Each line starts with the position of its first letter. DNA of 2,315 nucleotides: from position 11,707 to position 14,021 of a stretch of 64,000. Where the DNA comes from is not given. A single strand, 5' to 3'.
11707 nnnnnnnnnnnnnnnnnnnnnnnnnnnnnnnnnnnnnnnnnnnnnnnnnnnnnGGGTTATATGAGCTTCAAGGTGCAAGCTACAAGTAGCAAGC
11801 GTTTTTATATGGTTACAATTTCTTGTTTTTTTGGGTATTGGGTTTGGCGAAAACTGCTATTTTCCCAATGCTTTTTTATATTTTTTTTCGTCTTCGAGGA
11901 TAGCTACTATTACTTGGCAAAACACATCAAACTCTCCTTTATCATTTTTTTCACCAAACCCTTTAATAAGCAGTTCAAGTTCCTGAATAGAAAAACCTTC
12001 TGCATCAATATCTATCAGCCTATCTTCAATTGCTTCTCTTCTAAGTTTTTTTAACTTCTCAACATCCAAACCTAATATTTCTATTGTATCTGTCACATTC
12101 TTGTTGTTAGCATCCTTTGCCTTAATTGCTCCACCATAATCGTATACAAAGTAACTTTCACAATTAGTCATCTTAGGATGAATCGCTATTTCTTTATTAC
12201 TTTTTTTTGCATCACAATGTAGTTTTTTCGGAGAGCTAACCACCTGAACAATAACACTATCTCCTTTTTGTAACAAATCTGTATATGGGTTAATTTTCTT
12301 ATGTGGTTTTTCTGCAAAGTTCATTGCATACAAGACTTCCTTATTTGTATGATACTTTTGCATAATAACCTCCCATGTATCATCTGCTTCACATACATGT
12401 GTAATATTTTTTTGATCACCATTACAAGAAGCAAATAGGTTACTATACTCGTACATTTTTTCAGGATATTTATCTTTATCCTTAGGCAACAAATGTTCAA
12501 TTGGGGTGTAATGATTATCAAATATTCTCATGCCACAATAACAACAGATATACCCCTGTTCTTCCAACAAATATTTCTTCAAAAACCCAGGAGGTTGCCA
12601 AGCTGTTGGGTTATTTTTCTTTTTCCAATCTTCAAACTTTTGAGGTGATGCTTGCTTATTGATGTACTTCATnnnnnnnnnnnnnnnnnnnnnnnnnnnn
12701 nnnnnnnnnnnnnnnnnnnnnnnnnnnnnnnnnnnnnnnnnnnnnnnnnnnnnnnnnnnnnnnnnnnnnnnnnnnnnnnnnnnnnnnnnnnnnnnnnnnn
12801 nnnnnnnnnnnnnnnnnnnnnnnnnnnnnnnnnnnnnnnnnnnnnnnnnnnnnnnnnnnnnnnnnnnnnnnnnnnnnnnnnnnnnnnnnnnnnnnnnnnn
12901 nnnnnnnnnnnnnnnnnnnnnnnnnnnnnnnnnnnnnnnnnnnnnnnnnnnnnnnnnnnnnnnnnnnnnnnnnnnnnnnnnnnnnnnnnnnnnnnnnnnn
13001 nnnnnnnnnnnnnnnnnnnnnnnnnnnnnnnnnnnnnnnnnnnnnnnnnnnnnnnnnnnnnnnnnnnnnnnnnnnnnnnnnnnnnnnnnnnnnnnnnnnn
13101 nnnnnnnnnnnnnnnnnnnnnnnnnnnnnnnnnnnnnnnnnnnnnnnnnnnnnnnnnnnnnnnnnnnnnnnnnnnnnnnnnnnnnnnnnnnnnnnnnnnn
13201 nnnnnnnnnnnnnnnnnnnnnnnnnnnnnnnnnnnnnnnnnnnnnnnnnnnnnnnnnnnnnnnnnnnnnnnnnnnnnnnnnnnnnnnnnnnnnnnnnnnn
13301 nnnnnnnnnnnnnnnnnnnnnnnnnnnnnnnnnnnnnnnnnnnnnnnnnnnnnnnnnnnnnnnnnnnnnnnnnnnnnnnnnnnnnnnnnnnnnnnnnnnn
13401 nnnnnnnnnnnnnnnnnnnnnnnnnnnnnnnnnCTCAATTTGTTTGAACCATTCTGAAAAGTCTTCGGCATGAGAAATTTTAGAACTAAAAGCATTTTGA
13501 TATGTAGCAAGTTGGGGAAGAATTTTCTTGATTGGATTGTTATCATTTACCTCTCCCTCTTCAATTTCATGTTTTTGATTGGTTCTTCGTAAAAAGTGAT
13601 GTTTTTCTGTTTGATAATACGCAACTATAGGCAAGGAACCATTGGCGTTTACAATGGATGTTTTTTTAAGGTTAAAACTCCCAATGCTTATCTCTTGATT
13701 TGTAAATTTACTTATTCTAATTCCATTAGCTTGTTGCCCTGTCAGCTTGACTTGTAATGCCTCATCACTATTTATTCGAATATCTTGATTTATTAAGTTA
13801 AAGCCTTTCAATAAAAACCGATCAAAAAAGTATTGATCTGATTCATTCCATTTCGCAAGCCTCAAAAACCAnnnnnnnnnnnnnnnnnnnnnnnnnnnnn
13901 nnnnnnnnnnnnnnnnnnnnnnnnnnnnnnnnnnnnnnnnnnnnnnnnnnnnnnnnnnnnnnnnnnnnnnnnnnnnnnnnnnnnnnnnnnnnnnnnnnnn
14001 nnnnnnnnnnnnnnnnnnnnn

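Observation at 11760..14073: Low-GC two-gene cassette with Septu (PtuA/PtuB) anti-phage architecture, inserted between the MoxR cluster and the DUF4159/TldD genes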

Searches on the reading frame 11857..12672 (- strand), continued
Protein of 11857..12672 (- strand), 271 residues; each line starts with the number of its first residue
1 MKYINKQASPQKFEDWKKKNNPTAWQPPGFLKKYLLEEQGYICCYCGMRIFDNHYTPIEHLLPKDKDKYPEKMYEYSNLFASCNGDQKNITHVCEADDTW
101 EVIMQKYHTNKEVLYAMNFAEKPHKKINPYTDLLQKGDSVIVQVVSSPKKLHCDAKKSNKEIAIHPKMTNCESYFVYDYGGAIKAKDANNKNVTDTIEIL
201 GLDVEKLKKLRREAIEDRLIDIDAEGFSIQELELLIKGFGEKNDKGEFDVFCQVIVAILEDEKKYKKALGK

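Call 41: search_protein_representatives(alignment_id=A3)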
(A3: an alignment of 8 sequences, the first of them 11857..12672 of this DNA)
Query: 8 sequences, 269 profile positions. Proteins with E-value up to 0.001 (for the whole library): 5296; up to 1e-10: 2535; up to 1e-30: 261. The best 150 are listed.
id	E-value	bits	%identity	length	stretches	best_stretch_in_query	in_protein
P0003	2.3e-123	427.3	-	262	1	1-269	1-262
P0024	1.2e-84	300.3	-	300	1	1-262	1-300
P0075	9.2e-77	274.5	-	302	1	1-260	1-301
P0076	5.2e-66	239.2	-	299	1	1-260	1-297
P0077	4.0e-65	236.3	-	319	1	1-262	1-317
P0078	1.5e-64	234.5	-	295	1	1-260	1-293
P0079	8.4e-63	228.7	-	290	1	1-260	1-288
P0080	6.9e-62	225.7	-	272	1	1-267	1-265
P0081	1.3e-60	221.5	-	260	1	31-260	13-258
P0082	2.2e-60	220.8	-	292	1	1-257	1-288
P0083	1.1e-59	218.4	-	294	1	1-260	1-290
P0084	1.4e-59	218.1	-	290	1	8-260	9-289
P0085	9.1e-59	215.5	-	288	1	1-261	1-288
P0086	2.2e-58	214.2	-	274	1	1-264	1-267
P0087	4.5e-58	213.2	-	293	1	1-258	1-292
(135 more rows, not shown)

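Call 43: fold_search(model_id=the predicted structure, library=pdb)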
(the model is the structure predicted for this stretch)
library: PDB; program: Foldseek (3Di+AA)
matches with E <= 10: 106; with E <= 0.001: 11
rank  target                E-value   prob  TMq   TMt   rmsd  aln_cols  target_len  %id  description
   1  8eea_G                1.3e-07  1.00  0.50  0.57   8.7       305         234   18  Structure of E.coli Septu (PtuAB) complex (released 2023-12-27)
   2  9e90_B                8.2e-07  1.00  0.60  0.63   6.0       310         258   18  Ec83 Retron PtuA/PtuB (2-1) complex bound to ATP (released 2025-07-02)
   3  9e8z_B                2.9e-06  1.00  0.60  0.64   4.8       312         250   18  4-component structure of retron Ec83 (released 2025-07-02)
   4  9n69_F                1.8e-05  1.00  0.56  0.66   5.8       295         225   16  Structure of the retron IA complex with HNH nuclease in the "down" orientation (released 2025-04-23)
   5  9l7p_H                3.0e-05  1.00  0.51  0.62   6.6       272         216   17  Cryo-EM structure of retron Ec78 system complex (released 2025-12-10)
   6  9u9y_H                3.4e-05  1.00  0.52  0.66   5.4       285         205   16  Cryo-EM structure of retron Ec78 effector complex (released 2025-12-10)
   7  9n6b_F                4.0e-05  1.00  0.56  0.66   5.9       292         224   17  Structure of the retron IA complex with HNH nuclease in the "up" orientation (released 2025-04-23)
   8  9nnh_K                4.0e-05  1.00  0.53  0.66   5.2       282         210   17  Cryo-EM structure of the Retron Ec78 complex, PtuA:PtuB:RT (4:2:2) (released 2025-10-08)
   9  9nnb_J                8.6e-05  1.00  0.51  0.64   5.5       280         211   18  Cryo-EM structure of the Retron Ec78 complex, PtuA:PtuB:RT (4:2:1) (released 2025-10-08)
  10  9vh1_F                1.4e-04  1.00  0.49  0.62   5.2       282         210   18  cryoEM structure of ptuA-ptuB complex in Retron-Eco7 anti-phage system (released 2025-12-03)
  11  9vhl_F                9.9e-04  1.00  0.51  0.66   5.3       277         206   19  cryoEM structure of retron-Eco7 complex (form II) (released 2026-01-07)
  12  9o4a_C                7.5e-03  1.00  0.36  0.51   4.4       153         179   18  Ec83 Retron PtuAB mutant complex (released 2025-07-02)
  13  4s3k                  1.9e-01  0.25  0.18  0.12  16.4       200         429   14  Crystal structure of the Bacillus megaterium QM B1551 spore cortex-lytic enzyme SleL (released 2015-08-19)
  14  9j1z_A                2.1e-01  0.80  0.18  0.33   8.0        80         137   21  Crystal structure of Nme1Cas9 HNH domain bound to anti-CRISPR AcrIIC1Nme1ST (released 2026-03-04)
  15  9j2g_A                3.3e-01  0.66  0.19  0.35   8.2        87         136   21  Crystal structure of Nme1Cas9 HNH domain bound to anti-CRISPR AcrIIC1Vei (released 2026-03-04)
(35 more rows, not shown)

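Call 44: search_protein_families(library=pfam, alignment_id=A5, max_evalue=0.01)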
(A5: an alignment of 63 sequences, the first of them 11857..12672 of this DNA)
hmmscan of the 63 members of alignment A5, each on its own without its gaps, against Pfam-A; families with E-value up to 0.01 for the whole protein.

A. member 1, window:11857-12672:- (271 aa): 0 families

B. families by the number of members that match (of 63 scanned): 10 families
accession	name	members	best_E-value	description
PF01476.26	LysM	25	3.2e-11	LysM domain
PF01844.29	HNH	21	1.5e-06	HNH endonuclease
PF23577.1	LysM_RLK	3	7.4e-06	LysM domain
PF13395.12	HNH_4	2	0.00011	HNH endonuclease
PF02597.26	ThiS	1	0.00011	ThiS family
PF15745.10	AP1AR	1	0.0036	AP-1 complex-associated regulatory protein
PF13443.12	HTH_26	1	0.0037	Cro/C1-type HTH DNA-binding domain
PF12756.13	zf-C2H2_2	1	0.0073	C2H2 type zinc-finger (2 copies)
PF04671.17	Ag332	1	0.008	Erythrocyte membrane-associated giant protein antigen 332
PF22966.1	INTS7_C_plants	1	0.0095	Integrator complex subunit 7, C-terminal domain in plants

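Call 50: find_encoding_contigs(protein=P0024, flank=6000, max_places=2)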
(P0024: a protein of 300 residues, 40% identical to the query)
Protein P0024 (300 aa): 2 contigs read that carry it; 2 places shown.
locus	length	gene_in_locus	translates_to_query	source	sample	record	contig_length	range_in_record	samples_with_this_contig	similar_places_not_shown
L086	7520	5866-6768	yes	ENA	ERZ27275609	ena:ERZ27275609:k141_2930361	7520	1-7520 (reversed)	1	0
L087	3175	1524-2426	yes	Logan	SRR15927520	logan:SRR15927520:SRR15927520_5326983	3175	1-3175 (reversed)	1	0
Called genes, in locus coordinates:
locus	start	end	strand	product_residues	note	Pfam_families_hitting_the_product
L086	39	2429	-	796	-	PF00069:Pkinase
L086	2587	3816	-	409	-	PF00691:OmpA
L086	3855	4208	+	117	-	PF01467:CTP_transf_like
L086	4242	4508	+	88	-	-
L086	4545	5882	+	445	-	PF02463:SMC_N, PF13175:AAA_15 (weak), PF13476:AAA_23, PF13304:AAA_21, PF13175:AAA_15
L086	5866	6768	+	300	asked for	-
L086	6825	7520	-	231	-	?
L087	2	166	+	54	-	?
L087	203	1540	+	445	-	PF02463:SMC_N, PF13175:AAA_15 (weak), PF13476:AAA_23, PF13304:AAA_21, PF13175:AAA_15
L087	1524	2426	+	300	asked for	-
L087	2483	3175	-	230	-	?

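Call 51: find_encoding_contigs(protein=P0022, flank=6000, max_places=2)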
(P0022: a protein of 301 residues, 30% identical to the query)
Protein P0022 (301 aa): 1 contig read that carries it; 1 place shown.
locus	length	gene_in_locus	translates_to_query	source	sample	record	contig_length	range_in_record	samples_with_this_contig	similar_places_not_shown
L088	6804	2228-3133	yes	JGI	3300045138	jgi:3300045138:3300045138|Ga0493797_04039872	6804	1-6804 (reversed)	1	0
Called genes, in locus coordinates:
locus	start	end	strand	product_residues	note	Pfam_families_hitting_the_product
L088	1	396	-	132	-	?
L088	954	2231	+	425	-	PF02463:SMC_N, PF13175:AAA_15, PF13476:AAA_23, PF13304:AAA_21, PF13175:AAA_15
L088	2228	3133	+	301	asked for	PF01476:LysM (faint)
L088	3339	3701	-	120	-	PF13395:HNH_4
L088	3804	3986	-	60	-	-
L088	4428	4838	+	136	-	-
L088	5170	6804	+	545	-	?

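Call 55: find_encoding_contigs(protein=P0004, flank=8000, max_places=2)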
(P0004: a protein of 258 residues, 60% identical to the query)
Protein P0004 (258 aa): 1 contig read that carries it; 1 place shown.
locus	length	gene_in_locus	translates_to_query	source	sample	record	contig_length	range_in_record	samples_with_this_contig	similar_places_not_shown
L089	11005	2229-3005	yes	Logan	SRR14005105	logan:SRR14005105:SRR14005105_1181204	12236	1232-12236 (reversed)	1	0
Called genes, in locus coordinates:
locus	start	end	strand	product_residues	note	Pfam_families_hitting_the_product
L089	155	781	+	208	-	PF13709:DUF4159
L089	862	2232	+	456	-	PF02463:SMC_N, PF11398:DUF2813 (weak), PF13175:AAA_15, PF13476:AAA_23, PF13514:AAA_27 (weak), PF13555:AAA_29 (weak), PF13304:AAA_21, PF02463:SMC_N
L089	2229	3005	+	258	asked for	-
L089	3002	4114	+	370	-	PF11199:DUF2891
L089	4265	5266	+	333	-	PF20030:bpMoxR, PF00004:AAA (weak), PF07726:AAA_3, PF07728:AAA_5, PF17863:AAA_lid_2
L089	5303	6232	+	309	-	PF01882:DUF58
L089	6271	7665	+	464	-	PF07584:BatA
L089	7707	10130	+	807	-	-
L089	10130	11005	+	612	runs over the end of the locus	-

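Call 56: find_encoding_contigs(protein=P0005, flank=8000, max_places=2)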
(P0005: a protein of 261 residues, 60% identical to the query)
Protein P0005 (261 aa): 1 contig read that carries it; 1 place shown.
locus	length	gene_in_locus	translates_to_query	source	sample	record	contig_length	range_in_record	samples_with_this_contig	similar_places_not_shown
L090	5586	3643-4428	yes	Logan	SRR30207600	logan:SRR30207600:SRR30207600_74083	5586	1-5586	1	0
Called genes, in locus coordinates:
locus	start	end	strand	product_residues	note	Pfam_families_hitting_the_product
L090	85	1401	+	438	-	PF19289:PmbA_TldD_3rd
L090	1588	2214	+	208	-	PF13709:DUF4159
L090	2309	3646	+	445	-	PF02463:SMC_N, PF11398:DUF2813 (weak), PF13175:AAA_15, PF13476:AAA_23, PF13514:AAA_27 (weak), PF13555:AAA_29 (weak), PF13304:AAA_21, PF13175:AAA_15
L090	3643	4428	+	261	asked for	-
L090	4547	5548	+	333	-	PF20030:bpMoxR, PF00004:AAA (weak), PF07726:AAA_3, PF07728:AAA_5, PF17863:AAA_lid_2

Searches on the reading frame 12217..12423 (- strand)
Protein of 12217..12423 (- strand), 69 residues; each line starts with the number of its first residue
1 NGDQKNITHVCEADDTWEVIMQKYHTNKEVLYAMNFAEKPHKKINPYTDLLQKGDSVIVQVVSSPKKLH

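Call 21: search_protein_families(library=pfam, proteins=[window:12217-12423:-], max_evalue=10)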
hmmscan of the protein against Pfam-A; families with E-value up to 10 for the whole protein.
seq(69 aa): 2 families
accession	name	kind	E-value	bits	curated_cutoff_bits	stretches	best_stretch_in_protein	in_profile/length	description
PF07801.16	DUF1647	-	0.056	13.6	25.7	1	8-46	71-109/141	Protein of unknown function (DUF1647)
PF08709.17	Ins145_P3_rec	-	0.11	12.1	23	1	34-69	143-178/213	Inositol 1,4,5-trisphosphate/ryanodine receptor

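Call 45: predict_structure(alignment_id=A4)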
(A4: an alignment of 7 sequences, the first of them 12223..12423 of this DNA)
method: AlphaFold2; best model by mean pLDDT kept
length: 67 residues; sequences in the alignment: 7
mean_pLDDT: 80.9   pTM: 0.67
mean pLDDT of the five models: 80.9, 80.7, 78.0, 76.9, 74.2
residues with pLDDT >= 90: 16; 70-90: 36; 50-70: 13; < 50: 2
segments of 3 or more residues with pLDDT < 50: none
pLDDT, mean of each block of 10 residues (from residue 1): 76 92 90 75 79 89 61
secondary structure, 60 per line:
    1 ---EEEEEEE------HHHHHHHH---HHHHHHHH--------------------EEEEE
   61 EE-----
elements in order: E4-10 H17-24 H28-35 E56-62

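Call 49: fold_search(model_id=the predicted structure, library=pdb)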
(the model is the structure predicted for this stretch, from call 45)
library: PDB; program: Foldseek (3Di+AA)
matches with E <= 10: 64; with E <= 0.001: 0
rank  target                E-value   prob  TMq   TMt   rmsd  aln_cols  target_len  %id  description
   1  2djp_MODEL_1_A        1.7e-01  0.92  0.57  0.51   5.0        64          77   14  The solution structure of the LysM domain of human hypothetical protein SB145 (released 2006-10-05)
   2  4uz2_C                3.1e-01  0.96  0.61  0.43   4.4        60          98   20  Crystal structure of the N-terminal LysM domains from the putative NlpC/P60 D,L endopeptidase from T. thermophilus (released 2015-01-14)
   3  2mpw_MODEL_1_A        3.1e-01  0.75  0.56  0.35   4.5        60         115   10  Solution structure of the LysM region of the E. coli Intimin periplasmic domain (released 2014-11-12)
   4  4uz3_C                3.8e-01  0.92  0.53  0.73   4.0        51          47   25  Crystal structure of the N-terminal LysM domains from the putative NlpC/P60 D,L endopeptidase from T. thermophilus bou (released 2015-01-14)
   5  5k2l                  4.6e-01  0.89  0.57  0.74   2.2        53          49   24  Crystal structure of LysM domain from Volvox carteri chitinase (released 2017-02-22)
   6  5jce_A                5.0e-01  0.91  0.62  0.15   4.7        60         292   18  Crystal structure of OsCEBiP complex (released 2016-06-08)
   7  4xcm_B                5.0e-01  0.89  0.58  0.19   4.2        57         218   21  Crystal structure of the putative NlpC/P60 D,L endopeptidase from T. thermophilus (released 2015-01-14)
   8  5c8o                  5.3e-01  0.93  0.59  0.28   1.6        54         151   18  Crystal structure of MoCVNH3 variant (Mo0v) (released 2015-08-12)
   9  4uz2_D                6.1e-01  0.89  0.58  0.41   4.3        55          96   22  Crystal structure of the N-terminal LysM domains from the putative NlpC/P60 D,L endopeptidase from T. thermophilus (released 2015-01-14)
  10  9euf_L                6.5e-01  0.41  0.48  0.17   6.9        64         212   22  Cryo-EM structure of Staphylococcus aureus bacteriophage phi812 baseplate in the pre-contraction state - complete (released 2025-04-09)
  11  4uz2_A                7.4e-01  0.85  0.57  0.40   4.2        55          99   22  Crystal structure of the N-terminal LysM domains from the putative NlpC/P60 D,L endopeptidase from T. thermophilus (released 2015-01-14)
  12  2l9y_MODEL_1_A        7.4e-01  0.60  0.54  0.25   4.6        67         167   19  Solution structure of the MoCVNH-LysM module from the rice blast fungus Magnaporthe oryzae protein (MGG_03307) (released 2011-03-23)
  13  5ylg_B                7.9e-01  0.77  0.54  0.75   3.0        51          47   20  Crystal Structure of LysM domain from pteris ryukyuensis chitinase A (released 2018-10-24)
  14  3zqd_MODEL_1_A        9.1e-01  0.69  0.59  0.26   3.9        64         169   19  B. subtilis L,D-transpeptidase (released 2012-05-23)
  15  4uz2_B                9.7e-01  0.80  0.57  0.39   3.8        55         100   24  Crystal structure of the N-terminal LysM domains from the putative NlpC/P60 D,L endopeptidase from T. thermophilus (released 2015-01-14)
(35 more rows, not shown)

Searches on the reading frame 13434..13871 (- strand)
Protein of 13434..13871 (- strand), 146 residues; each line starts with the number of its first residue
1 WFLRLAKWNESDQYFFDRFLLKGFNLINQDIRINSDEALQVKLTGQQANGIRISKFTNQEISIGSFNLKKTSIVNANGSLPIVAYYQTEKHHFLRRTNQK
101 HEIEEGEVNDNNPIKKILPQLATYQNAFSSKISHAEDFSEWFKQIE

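Call 75: find_homologous_proteins(query=window:13434-13871:-, max_evalue=0.001)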
Query window:13434-13871:-: 13 candidates shared short words with the query, none scored E <= 0.001.
